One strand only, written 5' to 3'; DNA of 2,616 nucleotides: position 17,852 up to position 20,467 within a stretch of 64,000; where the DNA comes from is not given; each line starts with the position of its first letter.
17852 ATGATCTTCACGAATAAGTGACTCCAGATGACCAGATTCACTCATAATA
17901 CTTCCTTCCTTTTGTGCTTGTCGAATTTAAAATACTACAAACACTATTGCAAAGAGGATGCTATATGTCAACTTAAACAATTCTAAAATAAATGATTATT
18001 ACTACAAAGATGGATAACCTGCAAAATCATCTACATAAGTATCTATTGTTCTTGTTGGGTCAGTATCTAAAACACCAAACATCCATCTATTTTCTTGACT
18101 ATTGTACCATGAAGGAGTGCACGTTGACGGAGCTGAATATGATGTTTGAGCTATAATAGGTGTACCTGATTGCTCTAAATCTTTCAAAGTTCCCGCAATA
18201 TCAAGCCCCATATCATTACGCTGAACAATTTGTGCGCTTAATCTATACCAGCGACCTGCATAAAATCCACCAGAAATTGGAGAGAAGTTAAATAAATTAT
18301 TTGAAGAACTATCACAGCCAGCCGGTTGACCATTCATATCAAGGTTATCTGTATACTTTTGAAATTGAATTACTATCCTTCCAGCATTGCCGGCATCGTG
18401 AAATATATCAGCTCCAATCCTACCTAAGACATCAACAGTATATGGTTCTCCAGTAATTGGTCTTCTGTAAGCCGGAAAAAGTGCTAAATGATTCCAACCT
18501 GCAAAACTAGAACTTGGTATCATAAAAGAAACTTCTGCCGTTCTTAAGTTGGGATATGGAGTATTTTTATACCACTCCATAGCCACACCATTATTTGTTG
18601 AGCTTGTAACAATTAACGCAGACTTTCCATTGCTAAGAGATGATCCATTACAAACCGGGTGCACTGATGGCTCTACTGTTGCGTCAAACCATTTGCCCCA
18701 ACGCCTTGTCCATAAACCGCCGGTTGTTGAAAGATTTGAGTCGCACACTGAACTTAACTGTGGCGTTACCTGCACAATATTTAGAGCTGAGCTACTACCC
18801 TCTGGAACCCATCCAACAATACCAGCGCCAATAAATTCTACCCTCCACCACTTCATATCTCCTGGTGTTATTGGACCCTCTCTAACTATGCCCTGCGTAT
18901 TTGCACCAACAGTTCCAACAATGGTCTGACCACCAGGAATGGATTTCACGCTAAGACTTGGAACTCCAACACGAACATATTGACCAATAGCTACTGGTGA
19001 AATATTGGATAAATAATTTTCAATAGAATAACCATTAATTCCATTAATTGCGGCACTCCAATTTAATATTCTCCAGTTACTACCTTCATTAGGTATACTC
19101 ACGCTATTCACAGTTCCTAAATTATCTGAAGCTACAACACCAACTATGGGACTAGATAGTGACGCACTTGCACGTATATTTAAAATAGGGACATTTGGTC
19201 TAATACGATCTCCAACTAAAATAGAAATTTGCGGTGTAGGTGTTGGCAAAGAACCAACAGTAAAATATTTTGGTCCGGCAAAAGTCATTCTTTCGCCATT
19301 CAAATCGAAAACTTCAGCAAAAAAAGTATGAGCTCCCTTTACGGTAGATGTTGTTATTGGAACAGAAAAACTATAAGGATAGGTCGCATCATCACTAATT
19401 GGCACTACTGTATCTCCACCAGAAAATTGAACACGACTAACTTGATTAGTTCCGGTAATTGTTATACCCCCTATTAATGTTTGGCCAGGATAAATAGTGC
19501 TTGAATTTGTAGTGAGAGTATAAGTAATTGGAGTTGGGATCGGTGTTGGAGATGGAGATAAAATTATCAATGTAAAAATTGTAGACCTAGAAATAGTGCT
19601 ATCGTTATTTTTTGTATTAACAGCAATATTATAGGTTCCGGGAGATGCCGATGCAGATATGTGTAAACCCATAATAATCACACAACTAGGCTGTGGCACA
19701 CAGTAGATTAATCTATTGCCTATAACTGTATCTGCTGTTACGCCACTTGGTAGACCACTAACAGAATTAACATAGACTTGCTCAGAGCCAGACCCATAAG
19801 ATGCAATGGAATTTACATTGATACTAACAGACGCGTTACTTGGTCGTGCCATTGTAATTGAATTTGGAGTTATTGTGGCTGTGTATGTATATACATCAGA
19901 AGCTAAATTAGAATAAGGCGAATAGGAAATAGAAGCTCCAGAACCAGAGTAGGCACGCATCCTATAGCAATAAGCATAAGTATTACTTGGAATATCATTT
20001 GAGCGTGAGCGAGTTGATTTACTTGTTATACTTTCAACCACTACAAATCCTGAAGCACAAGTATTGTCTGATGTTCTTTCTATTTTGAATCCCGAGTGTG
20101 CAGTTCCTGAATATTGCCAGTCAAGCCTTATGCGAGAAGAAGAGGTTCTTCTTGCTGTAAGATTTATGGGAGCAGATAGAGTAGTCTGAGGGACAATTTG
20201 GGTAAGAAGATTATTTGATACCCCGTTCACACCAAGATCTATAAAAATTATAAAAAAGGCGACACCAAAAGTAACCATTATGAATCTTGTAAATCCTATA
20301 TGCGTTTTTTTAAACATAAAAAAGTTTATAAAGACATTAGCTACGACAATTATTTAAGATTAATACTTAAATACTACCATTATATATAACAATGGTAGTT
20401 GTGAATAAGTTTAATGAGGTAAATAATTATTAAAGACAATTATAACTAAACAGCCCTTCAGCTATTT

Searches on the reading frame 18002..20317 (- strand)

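Call 69: search_protein_families(library=pfam, proteins=[window:18002-20317:-], max_evalue=0.01)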
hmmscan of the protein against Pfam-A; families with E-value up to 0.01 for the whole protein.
window:18002-20317:- (771 aa): 1 family
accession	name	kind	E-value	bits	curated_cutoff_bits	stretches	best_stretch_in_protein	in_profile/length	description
PF00041.27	fn3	-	0.0038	17.8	25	0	48-134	1-79/84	Fibronectin type III domain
